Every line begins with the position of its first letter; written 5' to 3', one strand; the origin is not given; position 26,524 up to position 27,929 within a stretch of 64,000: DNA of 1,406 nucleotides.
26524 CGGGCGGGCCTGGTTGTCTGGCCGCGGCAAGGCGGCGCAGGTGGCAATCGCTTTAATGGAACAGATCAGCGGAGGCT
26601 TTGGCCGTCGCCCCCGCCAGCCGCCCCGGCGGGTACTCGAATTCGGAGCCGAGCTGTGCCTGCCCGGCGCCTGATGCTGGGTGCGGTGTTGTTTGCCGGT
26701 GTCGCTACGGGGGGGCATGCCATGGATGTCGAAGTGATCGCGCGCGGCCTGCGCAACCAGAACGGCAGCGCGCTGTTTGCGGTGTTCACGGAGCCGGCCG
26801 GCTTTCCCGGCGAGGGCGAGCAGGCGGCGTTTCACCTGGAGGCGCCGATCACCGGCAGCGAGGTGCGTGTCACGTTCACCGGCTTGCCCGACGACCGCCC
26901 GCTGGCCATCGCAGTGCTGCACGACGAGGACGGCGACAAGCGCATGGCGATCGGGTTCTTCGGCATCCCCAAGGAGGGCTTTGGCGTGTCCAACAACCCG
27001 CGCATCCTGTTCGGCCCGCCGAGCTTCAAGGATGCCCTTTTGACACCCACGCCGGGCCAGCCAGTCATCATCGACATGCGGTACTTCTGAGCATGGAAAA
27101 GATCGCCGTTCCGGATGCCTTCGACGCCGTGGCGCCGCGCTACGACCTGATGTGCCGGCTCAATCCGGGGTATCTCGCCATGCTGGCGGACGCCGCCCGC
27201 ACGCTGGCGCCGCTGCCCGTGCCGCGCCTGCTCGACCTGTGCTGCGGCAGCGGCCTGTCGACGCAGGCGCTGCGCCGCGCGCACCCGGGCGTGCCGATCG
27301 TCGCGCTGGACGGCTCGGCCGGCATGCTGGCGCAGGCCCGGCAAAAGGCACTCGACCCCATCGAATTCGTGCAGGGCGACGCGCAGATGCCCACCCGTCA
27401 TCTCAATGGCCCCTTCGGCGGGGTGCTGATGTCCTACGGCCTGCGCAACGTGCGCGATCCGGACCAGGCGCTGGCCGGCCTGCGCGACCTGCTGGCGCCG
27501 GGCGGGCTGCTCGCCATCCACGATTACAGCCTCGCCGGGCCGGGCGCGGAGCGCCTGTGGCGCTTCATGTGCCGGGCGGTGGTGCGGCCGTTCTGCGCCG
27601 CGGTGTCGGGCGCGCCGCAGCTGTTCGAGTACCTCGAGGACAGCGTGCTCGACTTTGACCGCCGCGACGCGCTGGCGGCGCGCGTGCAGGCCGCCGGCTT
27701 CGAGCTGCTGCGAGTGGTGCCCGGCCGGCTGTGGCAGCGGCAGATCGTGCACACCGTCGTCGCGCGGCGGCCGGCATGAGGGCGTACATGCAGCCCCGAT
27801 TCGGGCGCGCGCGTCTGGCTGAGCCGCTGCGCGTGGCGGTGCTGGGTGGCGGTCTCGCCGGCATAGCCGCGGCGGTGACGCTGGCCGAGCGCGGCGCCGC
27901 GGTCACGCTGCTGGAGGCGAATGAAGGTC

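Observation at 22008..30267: Predicted aryl-carotenoid (isorenieratene-type) pathway with actinobacterial crtT-crtU-crtV in an apparently non-phototrophic proteobacterium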

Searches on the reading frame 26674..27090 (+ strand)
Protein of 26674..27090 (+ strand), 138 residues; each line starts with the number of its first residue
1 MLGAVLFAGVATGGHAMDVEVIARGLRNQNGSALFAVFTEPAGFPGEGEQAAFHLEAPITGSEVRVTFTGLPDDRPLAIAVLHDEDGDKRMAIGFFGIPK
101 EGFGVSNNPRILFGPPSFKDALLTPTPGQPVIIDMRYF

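Call 5: search_protein_families(library=pfam, proteins=[window:26674-27090:+])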
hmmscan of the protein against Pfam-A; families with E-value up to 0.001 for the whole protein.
window:26674-27090:+ (138 aa): 1 family
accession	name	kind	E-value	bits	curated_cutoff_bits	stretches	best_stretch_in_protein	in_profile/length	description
PF09912.14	DUF2141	-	4.9e-26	91.3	24.4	1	24-123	4-102/112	Uncharacterized protein conserved in bacteria (DUF2141)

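Call 6: search_protein_families(library=ncbifam, proteins=[window:26674-27090:+])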
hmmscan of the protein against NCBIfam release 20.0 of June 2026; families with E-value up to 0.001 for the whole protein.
window:26674-27090:+ (138 aa): 0 families

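Call 63: search_solved_structures(query=window:26674-27090:+, max_evalue=1)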
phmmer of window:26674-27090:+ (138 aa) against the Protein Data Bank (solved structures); distinct sequences matched with E-value up to 1: 1.
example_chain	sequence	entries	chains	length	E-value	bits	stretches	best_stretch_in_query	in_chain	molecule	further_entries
8axg_AAA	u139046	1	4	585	0.85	13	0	59-121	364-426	Fusolisin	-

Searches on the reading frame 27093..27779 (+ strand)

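Call 5: search_protein_families(library=pfam, proteins=[window:27093-27779:+])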
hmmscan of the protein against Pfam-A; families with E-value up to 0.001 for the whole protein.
window:27093-27779:+ (228 aa): 6 families
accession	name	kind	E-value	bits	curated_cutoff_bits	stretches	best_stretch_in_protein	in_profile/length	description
PF01209.24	Ubie_methyltran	-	3e-17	63.2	20.1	1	6-205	9-215/233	ubiE/COQ5 methyltransferase family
PF13649.12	Methyltransf_25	-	8.1e-16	58.9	27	1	47-138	2-97/97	Methyltransferase domain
PF08241.18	Methyltransf_11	-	1.4e-13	51.7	21.2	1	47-142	1-95/95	Methyltransferase domain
PF13489.12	Methyltransf_23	-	3.6e-13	50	27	1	39-206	17-162/164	Methyltransferase domain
PF08242.18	Methyltransf_12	-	8.4e-12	46.1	30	1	47-140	1-98/98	Methyltransferase domain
PF13847.12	Methyltransf_31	-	5.6e-09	36.3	27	1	45-146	6-113/145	Methyltransferase domain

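Call 6: search_protein_families(library=ncbifam, proteins=[window:27093-27779:+])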
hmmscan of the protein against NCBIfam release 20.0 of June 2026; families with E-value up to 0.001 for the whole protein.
window:27093-27779:+ (228 aa): 22 families
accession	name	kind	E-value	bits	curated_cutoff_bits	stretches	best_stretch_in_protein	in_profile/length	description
TIGR01934.1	MenG_MenH_UbiE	subfamily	1.7e-27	96.2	158.35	1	8-208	3-208/223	ubiquinone/menaquinone biosynthesis methyltransferase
NF001244.0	PRK00216.1-5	equivalog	4e-27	95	216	1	6-207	10-219/236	bifunctional demethylmenaquinone methyltransferase/2-methoxy-6-polyprenyl-1,4-benzoquinol methylase UbiE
NF001241.0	PRK00216.1-2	equivalog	1.2e-26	93.8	327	1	6-205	13-211/231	demethylmenaquinone methyltransferase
NF001242.0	PRK00216.1-3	equivalog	1.6e-16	60.5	351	1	6-205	30-239/258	bifunctional demethylmenaquinone methyltransferase/2-methoxy-6-polyprenyl-1,4-benzoquinol methylase UbiE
NF045667.1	MTase_DVU1556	equivalog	7.5e-16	58.2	155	1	23-206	3-163/213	DVU_1556 family methyltransferase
NF001243.0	PRK00216.1-4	equivalog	9.9e-13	48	235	1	8-209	11-219/237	demethylmenaquinone methyltransferase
NF052510.1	methyltran_MpqE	exception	2.8e-12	46.5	335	1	5-204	7-215/234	methyl-plastoquinone biosynthesis methyltransferase MpqE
TIGR02072.1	BioC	equivalog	5e-12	46.1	184.95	1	41-143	33-133/244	malonyl-ACP O-methyltransferase BioC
NF043040.1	corrin_prot_MT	hypoth_equivalog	1.5e-11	44.1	180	1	14-164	12-169/216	corrinoid protein-associated methyltransferase CpaM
TIGR02752.1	MenG_heptapren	equivalog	1.7e-11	44.1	419.85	1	32-208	35-216/231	demethylmenaquinone methyltransferase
NF001240.0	PRK00216.1-1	equivalog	3e-11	42.9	378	1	6-205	25-232/251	bifunctional demethylmenaquinone methyltransferase/2-methoxy-6-polyprenyl-1,4-benzoquinol methylase UbiE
NF002463.0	PRK01683.1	equivalog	7.4e-09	35.6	297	1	44-142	33-128/258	trans-aconitate 2-methyltransferase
NF010703.0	PRK14103.1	equivalog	4.4e-08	32.8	320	1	42-142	29-124/256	trans-aconitate 2-methyltransferase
NF008264.0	PRK11036.1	equivalog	2.9e-07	30.2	366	1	33-147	33-152/261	tRNA uridine 5-oxyacetic acid(34) methyltransferase CmoM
NF041820.1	daptide_MTase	equivalog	4.4e-07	29.6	175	1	14-142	12-142/243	daptide-type RiPP biosynthesis methyltransferase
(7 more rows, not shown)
